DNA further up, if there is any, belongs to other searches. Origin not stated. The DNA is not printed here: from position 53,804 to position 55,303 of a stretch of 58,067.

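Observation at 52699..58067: Candidate new signalling system: PAS/GAF kinase, PLP enzyme-REC-REC fusion and DivK-like receiver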

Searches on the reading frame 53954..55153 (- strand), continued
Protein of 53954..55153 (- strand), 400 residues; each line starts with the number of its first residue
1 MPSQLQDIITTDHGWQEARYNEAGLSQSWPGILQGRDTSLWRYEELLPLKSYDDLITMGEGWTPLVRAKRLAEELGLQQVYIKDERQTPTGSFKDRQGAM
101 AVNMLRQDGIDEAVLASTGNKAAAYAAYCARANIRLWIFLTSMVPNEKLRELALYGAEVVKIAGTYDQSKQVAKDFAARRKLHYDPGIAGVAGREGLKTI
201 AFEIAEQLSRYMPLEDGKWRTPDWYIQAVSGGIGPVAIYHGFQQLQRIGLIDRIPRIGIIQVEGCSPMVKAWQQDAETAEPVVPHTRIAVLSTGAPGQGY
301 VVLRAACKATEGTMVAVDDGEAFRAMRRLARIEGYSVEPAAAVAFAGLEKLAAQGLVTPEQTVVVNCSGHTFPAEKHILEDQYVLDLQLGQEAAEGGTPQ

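Call 44: search_protein_families(library=ncbifam, proteins=[P0292, P0125, P0337, P0130], max_evalue=1e-30)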
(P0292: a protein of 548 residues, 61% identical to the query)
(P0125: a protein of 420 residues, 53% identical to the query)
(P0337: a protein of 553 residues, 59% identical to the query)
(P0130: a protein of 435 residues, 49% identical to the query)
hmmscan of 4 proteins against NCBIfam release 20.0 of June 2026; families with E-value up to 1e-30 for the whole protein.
P0292 (548 aa): 7 families
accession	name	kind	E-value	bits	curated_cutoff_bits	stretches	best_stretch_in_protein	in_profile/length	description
NF006050.0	PRK08197.1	equivalog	4.1e-85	286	303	1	5-381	4-379/406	threonine synthase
NF004170.0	PRK05638.1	equivalog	2.3e-55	187.9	421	1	10-384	2-355/442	threonine synthase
TIGR00260.1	thrC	equivalog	9.1e-50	169.7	167.1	1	62-383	2-334/340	threonine synthase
NF005035.0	PRK06450.1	equivalog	2.5e-37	128.5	301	1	73-365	48-322/338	threonine synthase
TIGR03844.1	cysteate_syn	equivalog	3.2e-36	125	324.9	1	11-384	4-379/398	cysteate synthase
NF004996.0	PRK06381.1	equivalog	3.4e-36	124.9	266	1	82-378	14-313/319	threonine synthase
NF006205.0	PRK08329.1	equivalog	2.2e-32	112.4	358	1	63-385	45-344/347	threonine synthase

P0125 (420 aa): 7 families
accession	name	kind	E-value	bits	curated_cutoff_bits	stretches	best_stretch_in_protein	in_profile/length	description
NF006050.0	PRK08197.1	equivalog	4.8e-91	305.5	303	1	26-402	7-381/406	threonine synthase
NF004170.0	PRK05638.1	equivalog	4.3e-63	213.4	421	1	28-402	2-355/442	threonine synthase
TIGR00260.1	thrC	equivalog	3.7e-53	180.9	167.1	1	79-401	1-334/340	threonine synthase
NF005035.0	PRK06450.1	equivalog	2.7e-43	148.1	301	1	28-379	4-318/338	threonine synthase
TIGR03844.1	cysteate_syn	equivalog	1.5e-41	142.5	324.9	1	28-403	3-380/398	cysteate synthase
NF006205.0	PRK08329.1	equivalog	3.7e-40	138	358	1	28-402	2-343/347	threonine synthase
NF004996.0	PRK06381.1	equivalog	5.2e-40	137.4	266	1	100-396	14-313/319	threonine synthase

P0337 (553 aa): 7 families
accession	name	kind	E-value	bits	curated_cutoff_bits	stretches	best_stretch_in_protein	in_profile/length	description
NF006050.0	PRK08197.1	equivalog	3.6e-86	289.5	303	1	4-381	4-381/406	threonine synthase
NF004170.0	PRK05638.1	equivalog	2.8e-58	197.5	421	1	9-385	2-357/442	threonine synthase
TIGR00260.1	thrC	equivalog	7.5e-54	183.1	167.1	1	61-382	2-334/340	threonine synthase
NF005035.0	PRK06450.1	equivalog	4.4e-40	137.5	301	1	10-381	5-334/338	threonine synthase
NF004996.0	PRK06381.1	equivalog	3.6e-37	128.1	266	1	81-377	14-314/319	threonine synthase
NF006205.0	PRK08329.1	equivalog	1.6e-34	119.4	358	1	98-384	72-344/347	threonine synthase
TIGR03844.1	cysteate_syn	equivalog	6.4e-33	114.1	324.9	1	26-383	19-379/398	cysteate synthase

P0130 (435 aa): 7 families
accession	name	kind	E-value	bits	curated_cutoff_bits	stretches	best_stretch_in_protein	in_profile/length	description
NF006050.0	PRK08197.1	equivalog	4.5e-89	299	303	1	28-407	8-388/406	threonine synthase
NF004170.0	PRK05638.1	equivalog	1.9e-59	201.4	421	1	29-403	2-358/442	threonine synthase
TIGR00260.1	thrC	equivalog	9.3e-58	196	167.1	1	79-405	1-340/340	threonine synthase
NF005035.0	PRK06450.1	equivalog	7.7e-47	159.8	301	1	46-402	20-336/338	threonine synthase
NF004996.0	PRK06381.1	equivalog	1.6e-39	135.8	266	1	100-399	14-317/319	threonine synthase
TIGR03844.1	cysteate_syn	equivalog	1.4e-38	132.7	324.9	1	27-402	1-381/398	cysteate synthase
NF006205.0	PRK08329.1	equivalog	6.1e-38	130.7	358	1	78-402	42-345/347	threonine synthase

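Call 45: find_encoding_contigs(protein=P0337, flank=8000, max_places=1)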
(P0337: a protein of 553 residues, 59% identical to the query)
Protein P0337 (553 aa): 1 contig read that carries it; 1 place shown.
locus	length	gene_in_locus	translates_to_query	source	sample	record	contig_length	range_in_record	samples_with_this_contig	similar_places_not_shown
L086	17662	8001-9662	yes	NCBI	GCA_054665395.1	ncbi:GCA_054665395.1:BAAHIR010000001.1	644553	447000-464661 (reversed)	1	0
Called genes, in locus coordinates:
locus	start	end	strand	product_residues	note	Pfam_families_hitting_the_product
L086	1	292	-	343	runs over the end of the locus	PF08240:ADH_N, PF00107:ADH_zinc_N, PF13602:ADH_zinc_N_2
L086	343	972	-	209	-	PF00440:TetR_N, PF17918:TetR_C_15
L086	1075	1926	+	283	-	PF00561:Abhydrolase_1, PF12146:Hydrolase_4 (weak), PF12697:Abhydrolase_6, PF03096:Ndr (weak)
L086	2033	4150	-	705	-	PF13089:PP_kinase_N, PF02503:PP_kinase, PF17941:PP_kinase_C_1, PF13091:PLDc_2 (faint), PF13090:PP_kinase_C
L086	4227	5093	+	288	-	PF13527:Acetyltransf_9 (weak), PF00583:Acetyltransf_1, PF13508:Acetyltransf_7 (weak), PF08445:FR47 (weak)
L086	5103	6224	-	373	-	PF00155:Aminotran_1_2, PF00266:Aminotran_5 (weak)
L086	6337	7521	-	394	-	PF13347:MFS_2 (faint), PF07690:MFS_1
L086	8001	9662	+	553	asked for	PF00291:PALP, PF00072:Response_reg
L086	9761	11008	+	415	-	PF00072:Response_reg, PF00512:HisKA, PF02518:HATPase_c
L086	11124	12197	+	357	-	PF00892:EamA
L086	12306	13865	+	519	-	PF00528:BPD_transp_1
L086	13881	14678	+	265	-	PF09818:ABC_ATPase (faint), PF00005:ABC_tran, PF02463:SMC_N, PF13401:AAA_22 (weak), PF13304:AAA_21 (weak)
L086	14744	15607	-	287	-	PF00535:Glycos_transf_2, PF13641:Glyco_tranf_2_3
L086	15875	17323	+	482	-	PF25919:BSH_CusB (faint), PF25881:HH_YBHG (faint), PF25917:BSH_RND, PF25973:BSH_CzcB (weak), PF25989:YknX_C (faint)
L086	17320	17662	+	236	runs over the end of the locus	-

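Call 46: find_encoding_contigs(protein=P0287, flank=8000, max_places=1)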
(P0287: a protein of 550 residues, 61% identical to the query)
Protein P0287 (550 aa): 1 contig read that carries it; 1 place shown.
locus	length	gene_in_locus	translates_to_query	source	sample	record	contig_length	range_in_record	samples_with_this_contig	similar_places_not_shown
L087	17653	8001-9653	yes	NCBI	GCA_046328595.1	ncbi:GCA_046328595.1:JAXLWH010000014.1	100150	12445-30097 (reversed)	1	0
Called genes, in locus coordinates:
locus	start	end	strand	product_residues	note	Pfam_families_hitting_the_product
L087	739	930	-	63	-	PF22698:Semialdhyde_dhC_1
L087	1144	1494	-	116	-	PF01118:Semialdhyde_dh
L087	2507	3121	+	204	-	-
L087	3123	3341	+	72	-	-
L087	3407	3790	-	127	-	PF00072:Response_reg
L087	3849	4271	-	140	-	PF00072:Response_reg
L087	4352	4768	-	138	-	PF00072:Response_reg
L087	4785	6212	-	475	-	PF00512:HisKA, PF02518:HATPase_c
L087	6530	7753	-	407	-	PF00155:Aminotran_1_2, PF01041:DegT_DnrJ_EryC1 (faint), PF01053:Cys_Met_Meta_PP (weak), PF01212:Beta_elim_lyase (weak)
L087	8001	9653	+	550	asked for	PF00291:PALP, PF00072:Response_reg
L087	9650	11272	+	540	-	PF00072:Response_reg, PF00512:HisKA, PF02518:HATPase_c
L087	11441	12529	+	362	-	PF00892:EamA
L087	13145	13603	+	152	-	PF01039:Carboxyl_trans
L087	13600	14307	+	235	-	PF01039:Carboxyl_trans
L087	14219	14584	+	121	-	PF01039:Carboxyl_trans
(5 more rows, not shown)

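Call 47: find_encoding_contigs(protein=P0387, flank=8000, max_places=1)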
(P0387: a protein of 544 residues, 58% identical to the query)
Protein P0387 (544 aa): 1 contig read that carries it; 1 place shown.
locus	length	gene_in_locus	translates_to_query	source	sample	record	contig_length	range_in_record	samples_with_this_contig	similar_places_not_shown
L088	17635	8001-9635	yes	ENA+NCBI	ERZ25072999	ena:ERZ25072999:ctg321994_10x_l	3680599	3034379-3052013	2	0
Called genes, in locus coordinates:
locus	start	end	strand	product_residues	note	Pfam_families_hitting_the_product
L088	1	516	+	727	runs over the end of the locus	PF02743:dCache_1 (faint), PF01590:GAF, PF13185:GAF_2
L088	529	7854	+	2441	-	PF02743:dCache_1, PF21623:HK_sensor_dom_bact, PF01590:GAF, PF13185:GAF_2, PF13492:GAF_3, PF13185:GAF_2, PF13185:GAF_2, PF01590:GAF, +12 more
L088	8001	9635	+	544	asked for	PF00291:PALP, PF00072:Response_reg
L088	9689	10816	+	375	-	PF00892:EamA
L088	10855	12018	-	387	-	PF13808:DDE_Tnp_1_assoc, PF01609:DDE_Tnp_1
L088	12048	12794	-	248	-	PF13386:DsbD_2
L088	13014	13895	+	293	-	PF00318:Ribosomal_S2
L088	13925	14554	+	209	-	PF25025:EF-Ts_N (weak), PF00889:EF_TS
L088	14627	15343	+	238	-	PF00696:AA_kinase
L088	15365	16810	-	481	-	PF13231:PMT_2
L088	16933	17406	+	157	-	-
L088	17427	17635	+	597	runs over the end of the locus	PF03717:PBP_dimer, PF00905:Transpeptidase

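Call 52: find_encoding_contigs(protein=P0299, flank=7000, max_places=1)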
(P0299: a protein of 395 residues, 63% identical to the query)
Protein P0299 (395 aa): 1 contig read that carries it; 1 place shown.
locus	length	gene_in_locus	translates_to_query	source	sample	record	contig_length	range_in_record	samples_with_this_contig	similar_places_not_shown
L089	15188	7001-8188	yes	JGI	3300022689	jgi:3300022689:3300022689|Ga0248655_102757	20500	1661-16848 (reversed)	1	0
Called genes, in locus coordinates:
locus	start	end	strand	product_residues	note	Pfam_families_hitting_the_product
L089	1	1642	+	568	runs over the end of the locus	PF00015:MCPsignal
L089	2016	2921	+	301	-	PF12697:Abhydrolase_6, PF12146:Hydrolase_4, PF20434:BD-FAE (weak), PF00561:Abhydrolase_1, PF07859:Abhydrolase_3 (weak), PF00326:Peptidase_S9, PF01738:DLH (weak), PF12146:Hydrolase_4 (weak), +4 more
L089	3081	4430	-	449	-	PF01979:Amidohydro_1, PF07969:Amidohydro_3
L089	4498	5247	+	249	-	PF04481:DUF561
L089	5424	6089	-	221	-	-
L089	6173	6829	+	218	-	PF10063:DUF2301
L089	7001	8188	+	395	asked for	PF00291:PALP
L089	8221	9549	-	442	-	PF00375:SDF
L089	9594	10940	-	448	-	PF01471:PG_binding_1, PF10613:Lig_chan-Glu_bd (weak), PF00497:SBP_bac_3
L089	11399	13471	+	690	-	PF02743:dCache_1, PF00672:HAMP (weak), PF00211:Guanylate_cyc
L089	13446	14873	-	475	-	-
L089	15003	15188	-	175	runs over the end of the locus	PF01794:Ferric_reduct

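Call 53: find_encoding_contigs(protein=P0125, flank=7000, max_places=1)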
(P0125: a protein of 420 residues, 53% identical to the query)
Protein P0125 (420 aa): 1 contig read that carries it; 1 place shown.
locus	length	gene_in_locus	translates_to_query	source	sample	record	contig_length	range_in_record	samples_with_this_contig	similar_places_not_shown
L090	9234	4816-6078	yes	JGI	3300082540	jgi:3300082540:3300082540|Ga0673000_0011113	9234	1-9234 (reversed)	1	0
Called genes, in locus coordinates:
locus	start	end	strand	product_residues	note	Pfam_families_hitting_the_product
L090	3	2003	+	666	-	?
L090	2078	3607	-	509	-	PF00270:DEAD, PF04851:ResIII, PF18766:SWI2_SNF2 (weak), PF00271:Helicase_C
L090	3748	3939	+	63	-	-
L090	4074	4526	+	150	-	PF00814:TsaD (weak)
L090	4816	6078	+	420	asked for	PF00291:PALP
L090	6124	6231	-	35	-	-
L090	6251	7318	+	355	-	PF01207:Dus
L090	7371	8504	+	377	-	PF06835:LptC, PF03968:LptD_N (faint)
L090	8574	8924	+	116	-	PF01250:Ribosomal_S6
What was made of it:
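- Tried and rejected: Context of the closest unfused relatives, P0299 and P0125 (calls 52, 53).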

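Call 71: list_cluster_members(proteins=[P0121, P0122, P0123, P0124, P0126, P0127, P0178, P0198, P0130, P0132])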
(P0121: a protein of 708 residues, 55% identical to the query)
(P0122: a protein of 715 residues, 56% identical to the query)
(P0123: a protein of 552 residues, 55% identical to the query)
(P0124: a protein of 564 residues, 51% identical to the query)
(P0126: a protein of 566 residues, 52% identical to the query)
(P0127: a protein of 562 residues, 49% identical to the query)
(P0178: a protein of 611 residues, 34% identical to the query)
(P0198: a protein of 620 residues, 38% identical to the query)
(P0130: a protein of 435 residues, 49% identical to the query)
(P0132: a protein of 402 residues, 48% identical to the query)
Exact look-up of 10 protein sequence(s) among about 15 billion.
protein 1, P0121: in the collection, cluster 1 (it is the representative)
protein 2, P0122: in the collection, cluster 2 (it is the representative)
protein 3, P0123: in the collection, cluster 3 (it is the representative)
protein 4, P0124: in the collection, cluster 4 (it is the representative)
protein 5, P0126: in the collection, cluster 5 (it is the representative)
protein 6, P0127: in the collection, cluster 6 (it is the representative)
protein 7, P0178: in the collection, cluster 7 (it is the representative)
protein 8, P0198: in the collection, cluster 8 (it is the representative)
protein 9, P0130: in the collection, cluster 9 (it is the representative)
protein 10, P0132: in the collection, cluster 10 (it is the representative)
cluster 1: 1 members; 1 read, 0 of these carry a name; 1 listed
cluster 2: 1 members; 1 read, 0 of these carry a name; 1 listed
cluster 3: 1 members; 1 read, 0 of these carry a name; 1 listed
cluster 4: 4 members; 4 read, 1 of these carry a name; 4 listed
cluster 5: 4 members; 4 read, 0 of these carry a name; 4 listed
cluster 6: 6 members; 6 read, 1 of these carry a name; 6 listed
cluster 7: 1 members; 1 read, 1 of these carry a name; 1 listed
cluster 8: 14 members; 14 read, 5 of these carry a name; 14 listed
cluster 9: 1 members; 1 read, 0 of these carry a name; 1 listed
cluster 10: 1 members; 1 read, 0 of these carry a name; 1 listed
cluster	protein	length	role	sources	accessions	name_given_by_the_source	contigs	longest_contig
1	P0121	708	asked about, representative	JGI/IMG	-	-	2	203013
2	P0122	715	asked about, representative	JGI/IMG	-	-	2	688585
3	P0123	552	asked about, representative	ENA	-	-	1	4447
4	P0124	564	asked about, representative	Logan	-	-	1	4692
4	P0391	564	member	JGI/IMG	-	threonine synthase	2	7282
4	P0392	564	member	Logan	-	-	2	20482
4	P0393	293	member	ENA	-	-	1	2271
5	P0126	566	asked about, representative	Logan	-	-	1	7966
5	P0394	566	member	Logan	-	-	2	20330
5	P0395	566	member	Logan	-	-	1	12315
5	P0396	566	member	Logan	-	-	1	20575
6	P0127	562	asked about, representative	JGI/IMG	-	threonine synthase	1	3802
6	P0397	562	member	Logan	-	-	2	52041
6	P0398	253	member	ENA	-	-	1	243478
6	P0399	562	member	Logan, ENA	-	-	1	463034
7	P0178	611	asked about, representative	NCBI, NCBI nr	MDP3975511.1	MAG: threonine synthase [bacterium] | threonine synthase [bacterium]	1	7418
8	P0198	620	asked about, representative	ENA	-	-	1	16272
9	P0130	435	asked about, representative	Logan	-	-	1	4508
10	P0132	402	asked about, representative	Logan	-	-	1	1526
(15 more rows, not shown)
